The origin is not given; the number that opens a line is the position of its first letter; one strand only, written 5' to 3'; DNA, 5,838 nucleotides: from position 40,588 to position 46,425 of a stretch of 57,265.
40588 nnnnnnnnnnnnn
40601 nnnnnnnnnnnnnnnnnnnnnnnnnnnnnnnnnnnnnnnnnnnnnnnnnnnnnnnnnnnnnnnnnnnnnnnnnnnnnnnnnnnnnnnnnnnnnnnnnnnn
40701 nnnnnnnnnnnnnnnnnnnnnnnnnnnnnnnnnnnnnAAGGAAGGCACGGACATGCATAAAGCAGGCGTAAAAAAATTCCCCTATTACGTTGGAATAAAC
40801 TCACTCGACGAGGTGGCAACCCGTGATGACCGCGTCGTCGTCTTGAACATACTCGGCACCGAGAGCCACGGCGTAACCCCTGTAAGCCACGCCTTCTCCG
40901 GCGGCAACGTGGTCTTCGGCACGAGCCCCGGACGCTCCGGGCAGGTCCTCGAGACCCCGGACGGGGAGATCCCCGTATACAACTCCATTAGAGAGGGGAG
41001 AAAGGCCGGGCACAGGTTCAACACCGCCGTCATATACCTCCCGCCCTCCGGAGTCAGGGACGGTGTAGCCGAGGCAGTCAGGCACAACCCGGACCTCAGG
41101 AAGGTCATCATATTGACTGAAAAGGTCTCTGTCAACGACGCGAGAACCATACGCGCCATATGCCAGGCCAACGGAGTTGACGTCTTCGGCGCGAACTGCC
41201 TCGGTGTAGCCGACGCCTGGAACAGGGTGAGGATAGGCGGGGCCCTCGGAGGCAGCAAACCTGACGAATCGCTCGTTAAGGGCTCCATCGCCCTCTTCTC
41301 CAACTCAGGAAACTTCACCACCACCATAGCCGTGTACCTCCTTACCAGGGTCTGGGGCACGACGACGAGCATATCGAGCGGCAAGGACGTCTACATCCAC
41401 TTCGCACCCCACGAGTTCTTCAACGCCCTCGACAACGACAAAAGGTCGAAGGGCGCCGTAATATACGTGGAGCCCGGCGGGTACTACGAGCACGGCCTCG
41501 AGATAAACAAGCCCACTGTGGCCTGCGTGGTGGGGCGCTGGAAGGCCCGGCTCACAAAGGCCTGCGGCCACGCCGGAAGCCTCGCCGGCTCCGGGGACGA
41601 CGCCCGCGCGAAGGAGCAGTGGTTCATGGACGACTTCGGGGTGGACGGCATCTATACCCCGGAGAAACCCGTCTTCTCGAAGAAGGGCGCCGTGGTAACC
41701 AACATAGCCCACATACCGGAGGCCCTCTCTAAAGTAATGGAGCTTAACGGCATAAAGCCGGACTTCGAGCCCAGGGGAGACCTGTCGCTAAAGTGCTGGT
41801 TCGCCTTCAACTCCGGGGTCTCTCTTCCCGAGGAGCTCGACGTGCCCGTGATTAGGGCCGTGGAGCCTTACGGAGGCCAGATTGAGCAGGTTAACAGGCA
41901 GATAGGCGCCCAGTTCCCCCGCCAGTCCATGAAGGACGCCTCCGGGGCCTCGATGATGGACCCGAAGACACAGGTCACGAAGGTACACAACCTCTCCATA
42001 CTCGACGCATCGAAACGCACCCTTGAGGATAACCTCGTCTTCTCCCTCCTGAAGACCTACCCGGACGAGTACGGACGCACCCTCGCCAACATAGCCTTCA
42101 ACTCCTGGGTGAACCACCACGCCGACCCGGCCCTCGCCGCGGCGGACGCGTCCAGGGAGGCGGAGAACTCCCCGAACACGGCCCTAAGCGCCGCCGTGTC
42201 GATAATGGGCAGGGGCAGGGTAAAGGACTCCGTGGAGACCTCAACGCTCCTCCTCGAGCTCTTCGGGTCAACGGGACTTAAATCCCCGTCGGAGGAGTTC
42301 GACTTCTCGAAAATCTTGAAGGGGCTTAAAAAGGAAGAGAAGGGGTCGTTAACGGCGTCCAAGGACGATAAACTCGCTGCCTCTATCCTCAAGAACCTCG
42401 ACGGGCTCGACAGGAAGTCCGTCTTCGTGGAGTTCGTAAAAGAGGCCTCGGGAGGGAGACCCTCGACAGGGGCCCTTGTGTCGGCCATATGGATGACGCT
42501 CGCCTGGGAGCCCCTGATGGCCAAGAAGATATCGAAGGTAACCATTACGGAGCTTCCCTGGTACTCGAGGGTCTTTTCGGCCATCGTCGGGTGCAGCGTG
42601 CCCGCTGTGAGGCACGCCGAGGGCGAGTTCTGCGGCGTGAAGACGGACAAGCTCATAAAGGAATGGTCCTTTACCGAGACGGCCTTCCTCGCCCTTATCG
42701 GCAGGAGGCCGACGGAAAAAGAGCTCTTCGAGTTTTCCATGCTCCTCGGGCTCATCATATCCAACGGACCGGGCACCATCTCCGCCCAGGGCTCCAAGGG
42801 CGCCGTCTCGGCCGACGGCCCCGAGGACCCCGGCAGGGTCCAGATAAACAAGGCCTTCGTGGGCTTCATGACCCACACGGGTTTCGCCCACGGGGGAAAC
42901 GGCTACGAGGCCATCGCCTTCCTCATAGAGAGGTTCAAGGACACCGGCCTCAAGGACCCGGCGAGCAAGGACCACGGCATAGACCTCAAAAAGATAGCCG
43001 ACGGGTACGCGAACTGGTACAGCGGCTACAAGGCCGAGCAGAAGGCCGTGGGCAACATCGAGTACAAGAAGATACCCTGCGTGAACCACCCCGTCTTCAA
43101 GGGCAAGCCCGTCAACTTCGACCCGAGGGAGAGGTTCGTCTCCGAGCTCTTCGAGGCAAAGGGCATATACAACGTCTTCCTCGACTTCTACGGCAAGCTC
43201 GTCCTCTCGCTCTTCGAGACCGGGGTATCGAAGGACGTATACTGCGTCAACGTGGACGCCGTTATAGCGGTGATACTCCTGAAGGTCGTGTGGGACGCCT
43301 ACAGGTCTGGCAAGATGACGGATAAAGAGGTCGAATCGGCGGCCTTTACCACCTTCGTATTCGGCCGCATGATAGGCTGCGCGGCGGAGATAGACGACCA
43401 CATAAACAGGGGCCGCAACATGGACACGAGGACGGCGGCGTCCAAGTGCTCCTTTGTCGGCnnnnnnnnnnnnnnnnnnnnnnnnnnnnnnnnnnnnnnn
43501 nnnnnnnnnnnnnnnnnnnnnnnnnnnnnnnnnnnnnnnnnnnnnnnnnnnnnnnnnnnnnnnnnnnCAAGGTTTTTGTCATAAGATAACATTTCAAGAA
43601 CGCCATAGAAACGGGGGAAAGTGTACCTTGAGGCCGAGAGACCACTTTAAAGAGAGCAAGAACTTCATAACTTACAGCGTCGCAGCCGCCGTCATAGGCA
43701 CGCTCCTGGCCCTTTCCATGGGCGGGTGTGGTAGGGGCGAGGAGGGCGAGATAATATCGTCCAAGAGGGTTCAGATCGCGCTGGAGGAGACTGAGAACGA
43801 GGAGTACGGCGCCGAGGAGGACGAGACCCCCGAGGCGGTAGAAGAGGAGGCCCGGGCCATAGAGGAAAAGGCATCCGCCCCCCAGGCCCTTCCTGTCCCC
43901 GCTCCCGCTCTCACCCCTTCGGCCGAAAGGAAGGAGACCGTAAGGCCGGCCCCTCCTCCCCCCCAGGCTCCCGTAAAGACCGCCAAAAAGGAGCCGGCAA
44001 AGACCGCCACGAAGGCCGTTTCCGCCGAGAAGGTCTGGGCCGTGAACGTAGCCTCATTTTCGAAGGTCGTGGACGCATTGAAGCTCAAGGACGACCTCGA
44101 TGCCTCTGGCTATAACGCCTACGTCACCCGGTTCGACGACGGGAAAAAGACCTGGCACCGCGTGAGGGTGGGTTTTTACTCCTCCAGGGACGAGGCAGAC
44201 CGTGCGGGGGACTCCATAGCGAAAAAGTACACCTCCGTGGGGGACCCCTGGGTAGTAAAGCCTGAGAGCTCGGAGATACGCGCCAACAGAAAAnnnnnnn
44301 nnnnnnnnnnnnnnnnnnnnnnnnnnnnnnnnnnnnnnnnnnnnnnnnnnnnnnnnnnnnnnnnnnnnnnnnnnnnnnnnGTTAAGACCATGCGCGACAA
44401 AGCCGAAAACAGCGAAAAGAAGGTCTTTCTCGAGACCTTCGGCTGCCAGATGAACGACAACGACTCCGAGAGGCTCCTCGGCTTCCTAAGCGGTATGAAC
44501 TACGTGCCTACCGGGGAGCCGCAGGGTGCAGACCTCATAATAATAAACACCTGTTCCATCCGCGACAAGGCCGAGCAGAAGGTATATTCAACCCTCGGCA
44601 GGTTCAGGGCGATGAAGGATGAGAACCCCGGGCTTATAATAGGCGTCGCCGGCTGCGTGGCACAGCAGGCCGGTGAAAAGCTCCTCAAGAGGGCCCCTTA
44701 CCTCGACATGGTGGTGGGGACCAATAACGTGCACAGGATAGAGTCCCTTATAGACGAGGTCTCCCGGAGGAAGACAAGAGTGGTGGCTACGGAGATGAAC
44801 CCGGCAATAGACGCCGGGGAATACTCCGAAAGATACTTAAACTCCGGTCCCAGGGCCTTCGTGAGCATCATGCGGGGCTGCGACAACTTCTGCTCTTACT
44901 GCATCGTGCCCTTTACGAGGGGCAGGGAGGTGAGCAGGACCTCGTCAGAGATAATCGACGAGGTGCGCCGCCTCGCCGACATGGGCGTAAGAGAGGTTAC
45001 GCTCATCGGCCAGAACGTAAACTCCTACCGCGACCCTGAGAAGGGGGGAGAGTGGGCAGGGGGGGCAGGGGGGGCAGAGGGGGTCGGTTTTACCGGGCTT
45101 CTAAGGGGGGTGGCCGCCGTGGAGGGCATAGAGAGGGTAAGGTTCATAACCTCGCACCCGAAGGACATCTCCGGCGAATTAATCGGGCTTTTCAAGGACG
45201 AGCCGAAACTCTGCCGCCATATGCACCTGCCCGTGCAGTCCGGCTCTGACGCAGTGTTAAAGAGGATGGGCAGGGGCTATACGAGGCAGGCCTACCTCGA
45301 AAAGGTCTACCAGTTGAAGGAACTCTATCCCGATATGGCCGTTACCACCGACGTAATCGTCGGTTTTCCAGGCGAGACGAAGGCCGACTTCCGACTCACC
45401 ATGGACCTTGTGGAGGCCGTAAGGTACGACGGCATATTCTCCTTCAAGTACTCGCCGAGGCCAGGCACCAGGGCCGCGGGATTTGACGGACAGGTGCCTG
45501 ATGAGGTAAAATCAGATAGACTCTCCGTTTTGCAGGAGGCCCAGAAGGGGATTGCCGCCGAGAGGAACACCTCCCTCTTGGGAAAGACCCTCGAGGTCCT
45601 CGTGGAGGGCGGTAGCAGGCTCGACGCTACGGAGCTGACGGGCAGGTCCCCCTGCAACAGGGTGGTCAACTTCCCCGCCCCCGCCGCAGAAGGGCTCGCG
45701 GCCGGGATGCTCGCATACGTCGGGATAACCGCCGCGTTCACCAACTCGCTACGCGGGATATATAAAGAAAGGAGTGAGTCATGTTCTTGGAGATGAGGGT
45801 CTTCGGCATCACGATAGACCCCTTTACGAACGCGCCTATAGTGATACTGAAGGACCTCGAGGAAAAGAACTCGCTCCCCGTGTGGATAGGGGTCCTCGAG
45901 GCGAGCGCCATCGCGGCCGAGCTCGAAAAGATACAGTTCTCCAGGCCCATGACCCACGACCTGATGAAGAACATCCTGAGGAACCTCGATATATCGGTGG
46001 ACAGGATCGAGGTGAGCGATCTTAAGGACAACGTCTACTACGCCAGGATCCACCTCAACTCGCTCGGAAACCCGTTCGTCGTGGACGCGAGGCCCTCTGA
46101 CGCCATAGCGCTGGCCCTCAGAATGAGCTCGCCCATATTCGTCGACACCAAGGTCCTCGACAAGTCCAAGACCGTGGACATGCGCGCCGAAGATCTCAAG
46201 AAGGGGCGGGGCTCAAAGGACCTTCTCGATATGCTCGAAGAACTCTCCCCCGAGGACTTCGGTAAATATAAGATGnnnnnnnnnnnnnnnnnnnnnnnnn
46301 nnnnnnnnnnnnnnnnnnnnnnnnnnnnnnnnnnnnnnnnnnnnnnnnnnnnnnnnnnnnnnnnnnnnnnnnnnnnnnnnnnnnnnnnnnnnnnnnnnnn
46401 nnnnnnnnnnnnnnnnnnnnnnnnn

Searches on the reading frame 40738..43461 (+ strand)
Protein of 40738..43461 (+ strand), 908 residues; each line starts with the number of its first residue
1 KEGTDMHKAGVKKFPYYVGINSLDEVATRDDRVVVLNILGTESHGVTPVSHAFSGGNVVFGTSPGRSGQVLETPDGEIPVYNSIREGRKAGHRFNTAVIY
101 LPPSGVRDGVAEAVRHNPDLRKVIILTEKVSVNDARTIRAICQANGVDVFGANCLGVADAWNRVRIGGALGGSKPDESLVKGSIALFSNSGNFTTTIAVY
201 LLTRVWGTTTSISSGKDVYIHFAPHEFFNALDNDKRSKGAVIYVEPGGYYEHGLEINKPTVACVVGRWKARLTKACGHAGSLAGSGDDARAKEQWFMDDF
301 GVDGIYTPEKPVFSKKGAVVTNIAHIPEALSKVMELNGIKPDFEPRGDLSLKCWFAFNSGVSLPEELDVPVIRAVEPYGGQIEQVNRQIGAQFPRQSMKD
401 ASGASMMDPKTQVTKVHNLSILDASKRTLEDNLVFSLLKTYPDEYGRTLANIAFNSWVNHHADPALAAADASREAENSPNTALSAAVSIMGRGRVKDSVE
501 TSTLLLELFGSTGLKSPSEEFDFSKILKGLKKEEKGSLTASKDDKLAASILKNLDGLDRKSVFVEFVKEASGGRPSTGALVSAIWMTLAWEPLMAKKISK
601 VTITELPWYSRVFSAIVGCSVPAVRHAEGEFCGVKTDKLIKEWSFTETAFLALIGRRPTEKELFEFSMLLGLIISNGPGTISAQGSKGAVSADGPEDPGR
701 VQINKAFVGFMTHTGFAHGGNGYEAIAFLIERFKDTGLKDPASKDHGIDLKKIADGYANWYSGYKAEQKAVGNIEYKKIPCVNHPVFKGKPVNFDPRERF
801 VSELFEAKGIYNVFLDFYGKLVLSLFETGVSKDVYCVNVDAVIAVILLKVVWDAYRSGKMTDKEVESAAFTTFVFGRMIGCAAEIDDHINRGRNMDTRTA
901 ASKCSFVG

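Call 67: search_protein_families(library=pfam, proteins=[window:40738-43461:+], max_evalue=0.00001)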
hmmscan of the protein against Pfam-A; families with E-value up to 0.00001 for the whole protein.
window:40738-43461:+ (908 aa): 1 family
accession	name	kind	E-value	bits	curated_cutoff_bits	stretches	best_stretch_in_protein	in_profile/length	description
PF13607.11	Succ_CoA_lig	-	5.8e-07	29.8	27.4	1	181-286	1-110/138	Succinyl-CoA ligase like flavodoxin domain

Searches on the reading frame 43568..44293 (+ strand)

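Call 67: search_protein_families(library=pfam, proteins=[window:43568-44293:+], max_evalue=0.00001)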
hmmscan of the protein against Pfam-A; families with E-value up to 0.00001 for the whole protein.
window:43568-44293:+ (242 aa): 1 family
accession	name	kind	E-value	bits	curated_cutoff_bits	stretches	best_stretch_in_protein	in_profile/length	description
PF05036.18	SPOR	-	8.4e-14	52.1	21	1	154-220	2-66/76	SPOR domain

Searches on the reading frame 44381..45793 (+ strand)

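Call 67: search_protein_families(library=pfam, proteins=[window:44381-45793:+], max_evalue=0.00001)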
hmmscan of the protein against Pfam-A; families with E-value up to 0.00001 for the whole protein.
window:44381-45793:+ (471 aa): 2 families
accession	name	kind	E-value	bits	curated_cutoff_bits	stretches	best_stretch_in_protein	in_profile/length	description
PF00919.26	UPF0004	-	6.2e-31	106.8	27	1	14-113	1-98/98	Uncharacterized protein family UPF0004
PF04055.27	Radical_SAM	-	9.1e-27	94.7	29.5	1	161-344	1-166/166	Radical SAM superfamily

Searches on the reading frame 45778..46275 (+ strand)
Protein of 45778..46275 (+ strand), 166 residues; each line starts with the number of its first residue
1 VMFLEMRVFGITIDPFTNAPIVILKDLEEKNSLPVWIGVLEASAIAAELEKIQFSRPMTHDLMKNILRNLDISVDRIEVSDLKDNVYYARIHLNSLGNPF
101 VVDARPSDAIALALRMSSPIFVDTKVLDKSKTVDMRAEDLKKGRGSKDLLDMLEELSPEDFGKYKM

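Call 67: search_protein_families(library=pfam, proteins=[window:45778-46275:+], max_evalue=0.00001)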
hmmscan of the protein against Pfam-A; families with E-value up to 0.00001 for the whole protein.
window:45778-46275:+ (166 aa): 1 family
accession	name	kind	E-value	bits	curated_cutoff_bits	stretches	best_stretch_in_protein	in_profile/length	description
PF02577.19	BFN_dom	-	4.6e-41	139.6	27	1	22-132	1-109/112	Bifunctional nuclease domain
